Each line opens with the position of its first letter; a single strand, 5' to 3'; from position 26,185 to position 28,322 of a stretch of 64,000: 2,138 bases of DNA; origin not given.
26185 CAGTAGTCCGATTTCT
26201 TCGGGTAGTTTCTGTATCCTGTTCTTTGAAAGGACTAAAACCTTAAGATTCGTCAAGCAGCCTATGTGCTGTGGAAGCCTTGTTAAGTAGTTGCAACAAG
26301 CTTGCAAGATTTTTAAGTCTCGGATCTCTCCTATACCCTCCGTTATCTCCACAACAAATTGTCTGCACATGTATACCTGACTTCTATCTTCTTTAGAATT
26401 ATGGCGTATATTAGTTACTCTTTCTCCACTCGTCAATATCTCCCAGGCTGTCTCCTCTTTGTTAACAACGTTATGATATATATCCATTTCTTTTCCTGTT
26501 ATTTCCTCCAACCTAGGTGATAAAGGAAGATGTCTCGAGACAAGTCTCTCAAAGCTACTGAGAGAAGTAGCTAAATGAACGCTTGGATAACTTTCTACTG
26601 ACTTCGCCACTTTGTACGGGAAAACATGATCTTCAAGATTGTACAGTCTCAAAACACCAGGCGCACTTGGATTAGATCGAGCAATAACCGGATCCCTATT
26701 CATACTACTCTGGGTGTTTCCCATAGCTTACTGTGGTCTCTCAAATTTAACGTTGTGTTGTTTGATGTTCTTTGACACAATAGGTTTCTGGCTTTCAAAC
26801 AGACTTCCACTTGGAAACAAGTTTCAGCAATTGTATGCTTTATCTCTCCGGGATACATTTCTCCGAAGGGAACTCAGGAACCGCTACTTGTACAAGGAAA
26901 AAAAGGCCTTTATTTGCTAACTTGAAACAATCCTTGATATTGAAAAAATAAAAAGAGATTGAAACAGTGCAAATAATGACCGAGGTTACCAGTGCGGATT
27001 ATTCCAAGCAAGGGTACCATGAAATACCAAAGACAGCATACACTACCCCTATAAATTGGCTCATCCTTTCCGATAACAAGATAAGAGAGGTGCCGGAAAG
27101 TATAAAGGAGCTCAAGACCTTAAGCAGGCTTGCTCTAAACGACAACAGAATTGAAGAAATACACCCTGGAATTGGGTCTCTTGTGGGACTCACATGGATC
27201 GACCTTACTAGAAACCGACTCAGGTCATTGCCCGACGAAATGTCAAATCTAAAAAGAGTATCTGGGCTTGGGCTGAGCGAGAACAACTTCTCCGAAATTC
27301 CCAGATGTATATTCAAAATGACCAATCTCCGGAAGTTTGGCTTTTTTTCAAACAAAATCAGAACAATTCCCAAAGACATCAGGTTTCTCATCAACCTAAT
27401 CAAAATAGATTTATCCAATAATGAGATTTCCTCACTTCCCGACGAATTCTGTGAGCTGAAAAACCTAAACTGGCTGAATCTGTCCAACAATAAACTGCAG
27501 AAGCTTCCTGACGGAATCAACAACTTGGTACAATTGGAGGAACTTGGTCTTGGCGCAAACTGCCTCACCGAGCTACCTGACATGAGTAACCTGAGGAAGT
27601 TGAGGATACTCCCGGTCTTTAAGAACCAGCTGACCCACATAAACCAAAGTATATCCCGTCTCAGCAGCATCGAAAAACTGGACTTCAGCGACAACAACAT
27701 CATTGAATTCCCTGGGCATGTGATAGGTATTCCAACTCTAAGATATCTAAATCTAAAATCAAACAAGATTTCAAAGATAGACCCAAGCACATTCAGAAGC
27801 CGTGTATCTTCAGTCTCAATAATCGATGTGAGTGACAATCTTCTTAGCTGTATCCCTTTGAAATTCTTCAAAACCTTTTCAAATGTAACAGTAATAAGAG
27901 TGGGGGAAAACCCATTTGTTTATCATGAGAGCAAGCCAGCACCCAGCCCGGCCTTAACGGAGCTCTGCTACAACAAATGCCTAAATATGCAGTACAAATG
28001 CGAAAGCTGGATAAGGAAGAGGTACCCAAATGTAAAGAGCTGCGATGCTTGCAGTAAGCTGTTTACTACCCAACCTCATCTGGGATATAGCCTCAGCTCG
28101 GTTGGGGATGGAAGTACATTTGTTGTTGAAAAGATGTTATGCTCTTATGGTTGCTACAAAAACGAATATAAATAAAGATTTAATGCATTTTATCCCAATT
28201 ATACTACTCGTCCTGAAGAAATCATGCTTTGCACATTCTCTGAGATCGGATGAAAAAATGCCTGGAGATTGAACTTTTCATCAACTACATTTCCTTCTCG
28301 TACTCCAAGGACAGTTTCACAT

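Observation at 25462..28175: Head-to-head pair of paralogous LRR genes with shared Cys-rich C-terminal domain; one carries an MGxxxS myristoylation motif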

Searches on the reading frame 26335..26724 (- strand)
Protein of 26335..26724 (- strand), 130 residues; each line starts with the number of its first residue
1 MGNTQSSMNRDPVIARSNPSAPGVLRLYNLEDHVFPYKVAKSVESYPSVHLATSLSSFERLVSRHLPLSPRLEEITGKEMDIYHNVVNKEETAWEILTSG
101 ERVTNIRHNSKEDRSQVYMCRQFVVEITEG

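Call 89: search_solved_structures(query=window:26335-26724:-, max_evalue=10, show_alignments=0)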
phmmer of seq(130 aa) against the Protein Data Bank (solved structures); distinct sequences matched with E-value up to 10: 1.
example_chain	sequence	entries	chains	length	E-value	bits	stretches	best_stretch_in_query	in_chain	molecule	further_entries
5l7z_A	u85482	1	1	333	0.69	13.2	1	15-61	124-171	Maternal protein exuperantia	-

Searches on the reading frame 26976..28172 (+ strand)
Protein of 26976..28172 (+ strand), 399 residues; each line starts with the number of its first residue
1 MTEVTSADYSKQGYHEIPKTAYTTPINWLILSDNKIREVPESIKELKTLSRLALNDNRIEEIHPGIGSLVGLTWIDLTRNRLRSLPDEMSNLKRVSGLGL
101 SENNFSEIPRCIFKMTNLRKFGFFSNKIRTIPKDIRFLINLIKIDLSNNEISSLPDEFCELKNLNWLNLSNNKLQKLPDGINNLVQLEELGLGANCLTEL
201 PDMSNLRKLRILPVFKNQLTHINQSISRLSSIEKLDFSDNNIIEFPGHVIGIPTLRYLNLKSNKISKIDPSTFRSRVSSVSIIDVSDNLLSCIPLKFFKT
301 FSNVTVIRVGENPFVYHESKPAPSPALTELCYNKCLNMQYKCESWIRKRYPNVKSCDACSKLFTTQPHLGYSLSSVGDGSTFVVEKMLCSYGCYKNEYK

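Call 6: search_protein_families(library=pfam, proteins=[window:26976-28172:+], max_evalue=0.01)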
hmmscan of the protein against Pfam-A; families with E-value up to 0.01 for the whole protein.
window:26976-28172:+ (399 aa): 9 families
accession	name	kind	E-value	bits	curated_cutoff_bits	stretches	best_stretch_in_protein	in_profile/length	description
PF13855.12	LRR_8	-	1.7e-41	140.2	27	8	140-195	2-59/61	Leucine rich repeat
PF23598.1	LRR_14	-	1.1e-26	93.8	40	3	112-283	43-220/353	Leucine-rich repeat region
PF12799.13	LRR_4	-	3.5e-20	72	27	4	231-270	2-41/44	Leucine Rich repeats (2 copies)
PF14580.12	LRR_9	-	3.3e-17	63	30.5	2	143-223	46-129/175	Leucine-rich repeat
PF00560.39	LRR_1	-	9.8e-16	55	20.6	0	140-161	1-23/23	Leucine Rich Repeat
PF23286.1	LRR_13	-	2.2e-05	24.7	30.1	1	36-225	16-189/210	Disease resistance protein RPS4B-like, leucine-rich repeats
PF23211.1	LRR_LRWD1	-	0.00021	21.5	28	0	178-243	35-99/190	Leucine-rich repeat and WD repeat-containing protein 1, LRR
PF24048.1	LRR_NXF1-5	-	0.006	16.6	30.5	0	155-211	50-106/142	NXF1/2/3/5 leucine-rich repeat domain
PF23952.1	LRR_EndoS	-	0.0061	17.2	27.9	0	167-240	28-116/116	Endo-beta-N-acetylglucosaminidase EndoS LRR domain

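Call 12: find_homologous_proteins(query=window:26976-28172:+, max_evalue=0.00001)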
Query window:26976-28172:+ (399 aa): 433 proteins with E <= 0.00001 among 5833 candidates; the best 120 are listed.
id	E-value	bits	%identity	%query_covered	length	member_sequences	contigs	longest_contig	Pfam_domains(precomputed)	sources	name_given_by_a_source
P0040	1.1e-250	849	94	100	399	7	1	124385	PF23598.2,PF14580.13,PF00560.40,PF12799.14,PF13855.13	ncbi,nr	ncbi:leucine repeat-rich protein [Encephalitozoon hellem]|nr:leucine repeat-rich protein [Encephalit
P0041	4.3e-239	811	89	100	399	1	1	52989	PF23598.2,PF14580.13,PF00560.40,PF12799.14,PF23286.1,PF13855.13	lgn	-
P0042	5.8e-215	732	78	100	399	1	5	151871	PF23598.2,PF14580.13,PF00560.40,PF12799.14,PF13855.13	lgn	-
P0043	4.1e-194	663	72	100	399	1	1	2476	PF23598.2,PF14580.13,PF00560.40,PF12799.14,PF13855.13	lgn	-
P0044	2.4e-148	512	58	100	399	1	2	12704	PF23598.2,PF14580.13,PF00560.40,PF12799.14,PF13855.13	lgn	-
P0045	2.4e-137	476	56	100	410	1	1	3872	PF23598.2,PF14580.13,PF00560.40,PF12799.14,PF13855.13,PF23211.1,PF23952.2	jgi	jgi:leucine-rich repeat protein SHOC2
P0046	3.5e-134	466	54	99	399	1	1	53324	PF23598.2,PF13306.13,PF14580.13,PF00560.40,PF12799.14,PF13855.13,PF23211.1,PF23952.2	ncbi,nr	ncbi:hypothetical protein PAPHI01_1374 [Pancytospora philotis]|nr:hypothetical protein PAPHI01_1374 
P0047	4.9e-132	459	54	99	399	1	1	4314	PF23598.2,PF14580.13,PF00560.40,PF12799.14,PF13855.13,PF23211.1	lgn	-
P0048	1.8e-130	454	53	99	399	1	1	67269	PF23598.2,PF14580.13,PF00560.40,PF12799.14,PF13855.13,PF23211.1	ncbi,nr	ncbi:hypothetical protein PAEPH01_0126 [Pancytospora epiphaga]|nr:hypothetical protein PAEPH01_0126 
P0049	2.6e-129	450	53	99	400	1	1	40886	PF24048.2,PF23598.2,PF13306.13,PF14580.13,PF00560.40,PF12799.14,PF13855.13,PF23211.1,PF23952.2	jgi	-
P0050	1.2e-127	444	53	98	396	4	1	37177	PF23598.2,PF13306.13,PF14580.13,PF00560.40,PF12799.14,PF13855.13,PF23211.1,PF23952.2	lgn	-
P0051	2.0e-127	443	51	100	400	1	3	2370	PF23598.2,PF14580.13,PF00560.40,PF12799.14,PF13855.13,PF23211.1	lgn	-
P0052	3.7e-127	443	54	97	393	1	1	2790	PF23598.2,PF14580.13,PF00560.40,PF12799.14,PF13855.13,PF23952.2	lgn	-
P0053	5.9e-127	442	52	97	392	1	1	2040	PF23598.2,PF14580.13,PF00560.40,PF12799.14,PF13855.13,PF23211.1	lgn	-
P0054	6.1e-127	442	53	97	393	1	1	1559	PF23598.2,PF14580.13,PF00560.40,PF12799.14,PF13855.13,PF23211.1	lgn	-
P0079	1.8e-119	417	52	100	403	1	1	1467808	PF23598.2,PF00560.40,PF12799.14,PF13855.13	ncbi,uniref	ncbi:leucine-rich repeat-containing protein [Vairimorpha necatrix]|uniref:Leucine-rich repeat-contai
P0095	8.8e-101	356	43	99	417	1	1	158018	PF23598.2,PF14580.13,PF00560.40,PF12799.14,PF13855.13,PF23211.1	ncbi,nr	ncbi:hypothetical protein NECID01_0144 [Nematocida sp. AWRm77]|nr:hypothetical protein NECID01_0144 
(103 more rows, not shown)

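Call 37: predict_structure(alignment_id=A2)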
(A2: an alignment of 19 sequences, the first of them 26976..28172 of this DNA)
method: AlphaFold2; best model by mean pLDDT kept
length: 399 residues; sequences in the alignment: 19
mean_pLDDT: 92.5   pTM: 0.86
mean pLDDT of the five models: 92.5, 92.4, 92.3, 91.8, 91.3
residues with pLDDT >= 90: 305; 70-90: 82; 50-70: 11; < 50: 1
segments of 3 or more residues with pLDDT < 50: none
pLDDT, mean of each block of 10 residues (from residue 1): 78 95 91 97 95 98 97 98 97 97 97 97 96 96 98 97 98 96 97 98 96 98 96 98 95 96 96 83 97 93 88 86 84 79 71 86 89 80 92 85
secondary structure, 60 per line:
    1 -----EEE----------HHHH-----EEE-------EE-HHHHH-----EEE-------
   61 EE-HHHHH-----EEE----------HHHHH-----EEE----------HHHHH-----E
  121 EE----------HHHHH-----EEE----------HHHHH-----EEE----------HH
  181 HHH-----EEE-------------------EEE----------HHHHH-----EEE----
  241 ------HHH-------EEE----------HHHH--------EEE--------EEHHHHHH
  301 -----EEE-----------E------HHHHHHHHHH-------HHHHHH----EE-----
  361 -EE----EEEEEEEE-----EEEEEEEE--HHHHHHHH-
elements in order: E6-8 H19-22 E28-30 H41-45 E51-53 H64-68 E74-76 H87-91 E97-99 H110-114 E120-122 H133-137 E143-145 H156-160 E166-168 H179-183 E189-191 E211-213 H224-228 E234-236 E257-259 H270-273 E282-284 H295-300 E306-308 H327-336 H344-349 E368-375 E381-388 H391-398

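Call 40: fold_search(model_id=the predicted structure, library=pdb)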
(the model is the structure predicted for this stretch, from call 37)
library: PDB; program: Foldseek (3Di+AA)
matches with E <= 10: 888; with E <= 0.001: 679
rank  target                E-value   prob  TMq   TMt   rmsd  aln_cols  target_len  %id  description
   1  4u08_A                6.7e-18  1.00  0.65  0.66   4.4       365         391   23  Structure of Leptospira interrogans LRR protein LIC11098 (released 2015-06-03)
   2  4u06                  1.3e-16  1.00  0.69  0.79   3.3       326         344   28  Structure of Leptospira interrogans LRR protein LIC10831 (released 2015-06-03)
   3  7tvf_A                3.3e-16  1.00  0.52  0.43   5.6       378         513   25  Crystal structure of the SHOC2-MRAS-PP1CA (SMP) complex to a resolution of 2.17 Angstrom (released 2022-05-04)
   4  4u09_B                4.9e-16  1.00  0.71  0.71   2.1       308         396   28  Structure of Leptospira interrogans LRR protein LIC12759 (released 2015-06-03)
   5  4u09_A                6.1e-16  1.00  0.70  0.72   2.1       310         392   28  Structure of Leptospira interrogans LRR protein LIC12759 (released 2015-06-03)
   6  7sd1_A                6.4e-16  1.00  0.66  0.54   3.2       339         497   26  Crystal structure of SHOC2 (released 2022-04-20)
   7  7sd1_B                7.7e-16  1.00  0.66  0.54   3.2       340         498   24  Crystal structure of SHOC2 (released 2022-04-20)
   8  7tyg_A                7.7e-16  1.00  0.65  0.53   3.5       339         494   26  Structure of the human leucine rich repeat protein SHOC2, residues 80-582 (released 2022-06-22)
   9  7txh_E                9.6e-16  1.00  0.66  0.54   3.5       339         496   25  Human MRas Q71R in complex with human Shoc2 LRR domain M173I and human PP1Ca (released 2022-06-22)
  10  7txh_B                1.1e-15  1.00  0.67  0.55   3.2       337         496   24  Human MRas Q71R in complex with human Shoc2 LRR domain M173I and human PP1Ca (released 2022-06-22)
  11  7sd1_C                1.2e-15  1.00  0.65  0.53   3.4       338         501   26  Crystal structure of SHOC2 (released 2022-04-20)
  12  7tvf_D                1.3e-15  1.00  0.63  0.50   3.8       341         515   26  Crystal structure of the SHOC2-MRAS-PP1CA (SMP) complex to a resolution of 2.17 Angstrom (released 2022-05-04)
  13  7tvg                  1.4e-15  1.00  0.69  0.58   3.5       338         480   25  Crystal Structure of SHOC2 to a resolution of 2.4 Angstrom (released 2022-05-04)
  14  7tyg_B                1.5e-15  1.00  0.66  0.54   3.2       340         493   25  Structure of the human leucine rich repeat protein SHOC2, residues 80-582 (released 2022-06-22)
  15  9btp                  2.1e-15  1.00  0.67  0.55   3.0       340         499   24  Structure of human SHOC2 in complex with a small molecule inhibitor (S)-5 (released 2025-04-02)
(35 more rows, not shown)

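Call 79: find_encoding_contigs(protein=P0079, flank=5000, max_places=1)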
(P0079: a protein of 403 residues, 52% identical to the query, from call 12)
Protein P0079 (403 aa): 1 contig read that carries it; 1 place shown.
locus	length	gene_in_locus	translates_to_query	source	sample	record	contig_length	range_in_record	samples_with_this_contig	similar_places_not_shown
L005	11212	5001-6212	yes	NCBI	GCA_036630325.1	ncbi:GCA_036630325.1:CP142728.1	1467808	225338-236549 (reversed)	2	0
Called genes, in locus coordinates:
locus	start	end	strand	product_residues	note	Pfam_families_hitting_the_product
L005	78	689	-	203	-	PF00009:GTP_EFTU (faint), PF00025:Arf, PF00071:Ras, PF01926:MMR_HSR1 (weak), PF04670:Gtr1_RagA (weak), PF08477:Roc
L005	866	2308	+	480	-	-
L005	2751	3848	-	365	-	PF00929:RNase_T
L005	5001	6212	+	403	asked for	PF23598:LRR_14 (weak), PF00560:LRR_1 (faint), PF23598:LRR_14, PF13855:LRR_8, PF12799:LRR_4 (weak)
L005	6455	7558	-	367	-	PF01331:mRNA_cap_enzyme, PF01068:DNA_ligase_A_M (weak), PF03919:mRNA_cap_C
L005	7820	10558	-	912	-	PF12009:Telomerase_RBD, PF00078:RVT_1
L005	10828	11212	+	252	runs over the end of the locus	-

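Call 80: find_encoding_contigs(protein=P0095, flank=5000, max_places=1)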
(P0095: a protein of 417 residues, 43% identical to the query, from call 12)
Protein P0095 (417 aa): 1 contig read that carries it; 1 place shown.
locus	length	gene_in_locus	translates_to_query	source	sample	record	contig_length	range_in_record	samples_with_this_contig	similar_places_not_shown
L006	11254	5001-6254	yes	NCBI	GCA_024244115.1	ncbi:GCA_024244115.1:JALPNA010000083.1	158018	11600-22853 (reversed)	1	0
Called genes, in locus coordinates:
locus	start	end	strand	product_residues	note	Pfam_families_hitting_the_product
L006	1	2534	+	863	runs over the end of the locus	PF02861:Clp_N, PF00004:AAA, PF00158:Sigma54_activat (faint), PF17871:AAA_lid_9, PF00004:AAA, PF07724:AAA_2, PF07728:AAA_5, PF10431:ClpB_D2-small, +5 more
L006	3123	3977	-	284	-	PF05652:DcpS, PF11969:DcpS_C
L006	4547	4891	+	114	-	-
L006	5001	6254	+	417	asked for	PF23211:LRR_LRWD1 (faint), PF13855:LRR_8 (weak), PF00560:LRR_1 (faint), PF13855:LRR_8, PF23598:LRR_14, PF13855:LRR_8, PF12799:LRR_4, PF13855:LRR_8 (weak), +1 more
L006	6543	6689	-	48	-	-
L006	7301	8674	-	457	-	-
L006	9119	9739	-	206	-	-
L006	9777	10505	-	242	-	-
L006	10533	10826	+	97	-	PF01984:dsDNA_bind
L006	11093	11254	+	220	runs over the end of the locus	PF13847:Methyltransf_31 (faint), PF05148:Methyltransf_8, PF08241:Methyltransf_11, PF13649:Methyltransf_25 (weak)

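Call 90: search_protein_families(library=ncbifam, proteins=[window:26976-28172:+], max_evalue=0.01)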
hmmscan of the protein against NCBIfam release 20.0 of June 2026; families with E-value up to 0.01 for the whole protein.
window:26976-28172:+ (399 aa): 9 families
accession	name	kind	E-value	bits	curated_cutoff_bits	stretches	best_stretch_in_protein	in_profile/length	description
NF041400.1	XopAE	equivalog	4e-35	121.6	600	2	32-202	28-202/478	type III secretion system effector XopAE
NF047464.1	FibnectbindLIC11051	equivalog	1.5e-33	116.2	1000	2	126-309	407-588/685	LIC_11051 family fibronectin-binding protein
NF041381.1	XopAC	subfamily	2e-31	109.2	450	3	32-121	97-188/451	XopAC/AvrAC family type III secretion system effector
NF041351.1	XopL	equivalog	3.1e-25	88.9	500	3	95-202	155-265/497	type III secretion system leucine-rich repeat domain-containing effector XopL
NF033190.2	inl_like_NEAT_1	exception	2.1e-18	66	1275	2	3-174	308-472/754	NEAT domain-containing leucine-rich repeat protein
NF033189.1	internalin_A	exception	5.5e-16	58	1600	2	138-280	118-255/799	class 1 internalin InlA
NF033188.1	internalin_H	exception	9.6e-09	34.4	1050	1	161-293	97-223/548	InlH/InlC2 family class 1 internalin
NF011917.0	PRK15387.1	equivalog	4e-06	25.1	1243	1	71-243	303-458/788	type III secretion system effector E3 ubiquitin transferase SspH2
NF033187.0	internalin_J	exception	3.1e-05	22.4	1700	1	23-236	114-311/846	class 1 internalin InlJ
